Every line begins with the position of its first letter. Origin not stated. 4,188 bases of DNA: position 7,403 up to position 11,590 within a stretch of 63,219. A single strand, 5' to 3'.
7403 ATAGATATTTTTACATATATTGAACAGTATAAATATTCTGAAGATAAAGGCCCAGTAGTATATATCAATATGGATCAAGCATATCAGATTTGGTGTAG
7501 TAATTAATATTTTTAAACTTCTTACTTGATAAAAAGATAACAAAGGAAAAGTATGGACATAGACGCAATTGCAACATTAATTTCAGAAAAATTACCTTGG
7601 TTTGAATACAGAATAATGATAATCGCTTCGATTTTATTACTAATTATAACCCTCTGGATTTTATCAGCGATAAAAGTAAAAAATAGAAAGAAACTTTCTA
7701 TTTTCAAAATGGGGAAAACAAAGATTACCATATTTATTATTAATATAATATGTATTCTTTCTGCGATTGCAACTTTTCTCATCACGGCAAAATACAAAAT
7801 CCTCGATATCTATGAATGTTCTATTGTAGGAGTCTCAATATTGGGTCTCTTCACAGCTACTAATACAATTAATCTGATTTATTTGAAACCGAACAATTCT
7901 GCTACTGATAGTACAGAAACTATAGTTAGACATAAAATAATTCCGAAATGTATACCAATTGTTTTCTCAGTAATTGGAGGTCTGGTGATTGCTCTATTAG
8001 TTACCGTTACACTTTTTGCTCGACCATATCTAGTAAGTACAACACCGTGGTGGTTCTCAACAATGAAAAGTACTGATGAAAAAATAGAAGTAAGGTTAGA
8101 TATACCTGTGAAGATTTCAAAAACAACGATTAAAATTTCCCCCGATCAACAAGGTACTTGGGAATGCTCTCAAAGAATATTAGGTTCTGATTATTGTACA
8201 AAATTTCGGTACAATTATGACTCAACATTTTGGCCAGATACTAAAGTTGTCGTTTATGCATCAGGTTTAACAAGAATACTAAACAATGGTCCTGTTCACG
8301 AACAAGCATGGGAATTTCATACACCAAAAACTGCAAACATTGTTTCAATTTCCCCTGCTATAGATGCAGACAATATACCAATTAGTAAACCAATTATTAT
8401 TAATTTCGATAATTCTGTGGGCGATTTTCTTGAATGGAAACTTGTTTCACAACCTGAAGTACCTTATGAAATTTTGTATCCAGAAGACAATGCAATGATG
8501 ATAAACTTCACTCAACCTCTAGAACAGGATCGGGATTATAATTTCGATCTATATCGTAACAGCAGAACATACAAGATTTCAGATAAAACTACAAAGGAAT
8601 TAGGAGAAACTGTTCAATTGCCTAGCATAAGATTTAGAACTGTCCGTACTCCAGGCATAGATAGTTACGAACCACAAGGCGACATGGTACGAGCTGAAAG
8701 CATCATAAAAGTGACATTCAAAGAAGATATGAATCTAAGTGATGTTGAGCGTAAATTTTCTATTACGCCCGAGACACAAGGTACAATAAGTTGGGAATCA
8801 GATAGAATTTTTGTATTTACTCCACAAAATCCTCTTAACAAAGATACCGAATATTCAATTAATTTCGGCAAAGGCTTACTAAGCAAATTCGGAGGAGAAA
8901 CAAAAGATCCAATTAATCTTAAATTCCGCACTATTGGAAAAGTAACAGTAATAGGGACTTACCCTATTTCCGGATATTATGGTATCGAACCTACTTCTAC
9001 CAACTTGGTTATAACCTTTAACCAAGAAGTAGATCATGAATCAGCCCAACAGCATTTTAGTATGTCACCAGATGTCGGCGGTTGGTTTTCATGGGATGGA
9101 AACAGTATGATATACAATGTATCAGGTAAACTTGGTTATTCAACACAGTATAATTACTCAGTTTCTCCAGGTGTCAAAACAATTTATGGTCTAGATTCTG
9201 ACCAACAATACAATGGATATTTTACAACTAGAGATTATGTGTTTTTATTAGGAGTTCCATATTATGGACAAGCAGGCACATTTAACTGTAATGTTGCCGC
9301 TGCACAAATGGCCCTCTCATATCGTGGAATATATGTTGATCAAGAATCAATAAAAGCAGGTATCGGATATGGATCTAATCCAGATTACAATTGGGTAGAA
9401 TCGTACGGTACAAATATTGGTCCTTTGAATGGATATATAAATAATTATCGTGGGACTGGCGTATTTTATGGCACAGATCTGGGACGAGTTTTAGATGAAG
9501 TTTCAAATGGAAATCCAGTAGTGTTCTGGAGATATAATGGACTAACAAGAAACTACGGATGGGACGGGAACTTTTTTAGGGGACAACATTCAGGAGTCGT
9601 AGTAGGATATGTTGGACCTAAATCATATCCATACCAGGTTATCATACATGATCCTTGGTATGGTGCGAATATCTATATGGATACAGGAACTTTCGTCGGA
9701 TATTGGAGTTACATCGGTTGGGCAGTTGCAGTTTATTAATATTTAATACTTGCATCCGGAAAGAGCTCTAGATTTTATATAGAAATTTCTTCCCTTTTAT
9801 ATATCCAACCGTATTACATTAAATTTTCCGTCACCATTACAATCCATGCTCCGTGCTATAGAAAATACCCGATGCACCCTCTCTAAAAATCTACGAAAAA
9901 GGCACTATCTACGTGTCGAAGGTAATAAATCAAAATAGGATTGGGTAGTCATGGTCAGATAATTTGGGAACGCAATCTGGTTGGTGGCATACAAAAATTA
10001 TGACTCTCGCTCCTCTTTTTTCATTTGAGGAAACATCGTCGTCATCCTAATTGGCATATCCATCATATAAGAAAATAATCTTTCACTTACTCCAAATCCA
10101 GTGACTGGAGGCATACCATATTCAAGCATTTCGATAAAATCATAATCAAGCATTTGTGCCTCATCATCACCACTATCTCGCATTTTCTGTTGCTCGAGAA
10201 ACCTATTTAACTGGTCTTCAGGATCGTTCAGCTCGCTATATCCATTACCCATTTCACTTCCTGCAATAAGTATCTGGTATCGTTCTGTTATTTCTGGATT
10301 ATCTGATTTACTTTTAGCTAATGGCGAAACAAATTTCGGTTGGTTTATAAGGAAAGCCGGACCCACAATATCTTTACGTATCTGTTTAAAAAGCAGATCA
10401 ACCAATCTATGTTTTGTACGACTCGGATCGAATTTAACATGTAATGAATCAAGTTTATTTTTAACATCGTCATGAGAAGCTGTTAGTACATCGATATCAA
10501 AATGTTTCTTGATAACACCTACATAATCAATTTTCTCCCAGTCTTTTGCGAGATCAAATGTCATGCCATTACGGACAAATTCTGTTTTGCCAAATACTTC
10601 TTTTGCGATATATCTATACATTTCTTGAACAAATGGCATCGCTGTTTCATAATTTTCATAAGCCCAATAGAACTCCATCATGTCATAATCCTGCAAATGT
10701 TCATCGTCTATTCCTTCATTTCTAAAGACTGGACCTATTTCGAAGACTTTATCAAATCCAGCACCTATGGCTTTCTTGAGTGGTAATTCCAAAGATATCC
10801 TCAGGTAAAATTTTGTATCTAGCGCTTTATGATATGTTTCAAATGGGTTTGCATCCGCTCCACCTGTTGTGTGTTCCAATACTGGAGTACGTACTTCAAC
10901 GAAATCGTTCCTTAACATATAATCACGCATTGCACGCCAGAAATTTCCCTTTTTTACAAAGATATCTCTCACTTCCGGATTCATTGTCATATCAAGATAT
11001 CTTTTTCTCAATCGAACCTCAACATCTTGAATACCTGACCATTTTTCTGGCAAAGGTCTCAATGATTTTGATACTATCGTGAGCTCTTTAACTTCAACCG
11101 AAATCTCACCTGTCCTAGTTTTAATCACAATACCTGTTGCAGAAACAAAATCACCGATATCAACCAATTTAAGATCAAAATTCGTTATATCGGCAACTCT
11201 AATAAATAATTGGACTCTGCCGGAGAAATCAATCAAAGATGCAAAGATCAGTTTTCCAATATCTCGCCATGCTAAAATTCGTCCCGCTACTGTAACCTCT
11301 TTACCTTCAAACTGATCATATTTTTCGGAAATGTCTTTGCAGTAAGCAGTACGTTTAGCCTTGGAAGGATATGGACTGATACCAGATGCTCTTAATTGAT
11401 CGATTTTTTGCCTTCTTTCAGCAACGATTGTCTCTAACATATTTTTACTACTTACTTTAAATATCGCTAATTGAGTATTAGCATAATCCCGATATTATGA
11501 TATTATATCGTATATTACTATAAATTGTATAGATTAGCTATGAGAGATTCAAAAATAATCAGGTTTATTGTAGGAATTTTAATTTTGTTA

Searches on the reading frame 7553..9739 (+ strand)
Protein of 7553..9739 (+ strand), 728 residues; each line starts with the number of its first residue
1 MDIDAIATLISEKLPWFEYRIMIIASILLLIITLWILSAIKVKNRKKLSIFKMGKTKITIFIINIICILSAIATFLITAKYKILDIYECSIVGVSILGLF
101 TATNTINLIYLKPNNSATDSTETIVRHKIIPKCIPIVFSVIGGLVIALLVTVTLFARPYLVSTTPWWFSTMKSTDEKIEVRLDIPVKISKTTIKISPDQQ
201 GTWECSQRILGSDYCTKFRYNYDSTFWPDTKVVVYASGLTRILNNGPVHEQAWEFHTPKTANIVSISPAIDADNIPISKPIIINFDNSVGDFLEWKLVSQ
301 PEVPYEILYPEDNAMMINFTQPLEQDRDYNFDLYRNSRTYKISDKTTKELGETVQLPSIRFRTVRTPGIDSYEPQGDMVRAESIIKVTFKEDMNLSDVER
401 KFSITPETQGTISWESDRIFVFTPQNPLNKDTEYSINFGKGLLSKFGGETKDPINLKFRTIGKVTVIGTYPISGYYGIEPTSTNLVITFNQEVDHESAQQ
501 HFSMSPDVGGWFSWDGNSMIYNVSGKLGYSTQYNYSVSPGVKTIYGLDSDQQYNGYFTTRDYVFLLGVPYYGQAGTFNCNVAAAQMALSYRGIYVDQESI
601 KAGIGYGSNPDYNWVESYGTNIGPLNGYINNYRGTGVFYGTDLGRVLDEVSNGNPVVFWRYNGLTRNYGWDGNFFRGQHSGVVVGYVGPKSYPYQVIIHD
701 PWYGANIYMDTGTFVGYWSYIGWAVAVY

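Call 86: search_protein_families(library=pfam, proteins=[window:7553-9739:+], max_evalue=0.001)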
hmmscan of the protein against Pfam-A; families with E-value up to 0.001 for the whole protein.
window:7553-9739:+ (728 aa): 2 families
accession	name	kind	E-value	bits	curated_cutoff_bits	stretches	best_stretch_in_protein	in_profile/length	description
PF13205.12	Big_5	-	5.9e-26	91.7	23.6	2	369-460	7-105/105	Bacterial Ig-like domain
PF13529.12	Peptidase_C39_2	-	2.2e-18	67.6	24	1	566-702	1-143/143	Peptidase_C39 like family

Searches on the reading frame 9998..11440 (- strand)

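Call 86: search_protein_families(library=pfam, proteins=[window:9998-11440:-], max_evalue=0.001)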
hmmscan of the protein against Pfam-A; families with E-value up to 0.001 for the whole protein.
window:9998-11440:- (480 aa): 2 families
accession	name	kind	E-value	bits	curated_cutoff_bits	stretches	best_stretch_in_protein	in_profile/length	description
PF00152.25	tRNA-synt_2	-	3.5e-68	230.4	25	1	140-474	2-308/308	tRNA synthetases class II (D, K and N)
PF01336.31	tRNA_anti-codon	-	2.2e-11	44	27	1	49-123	1-75/75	OB-fold nucleic acid binding domain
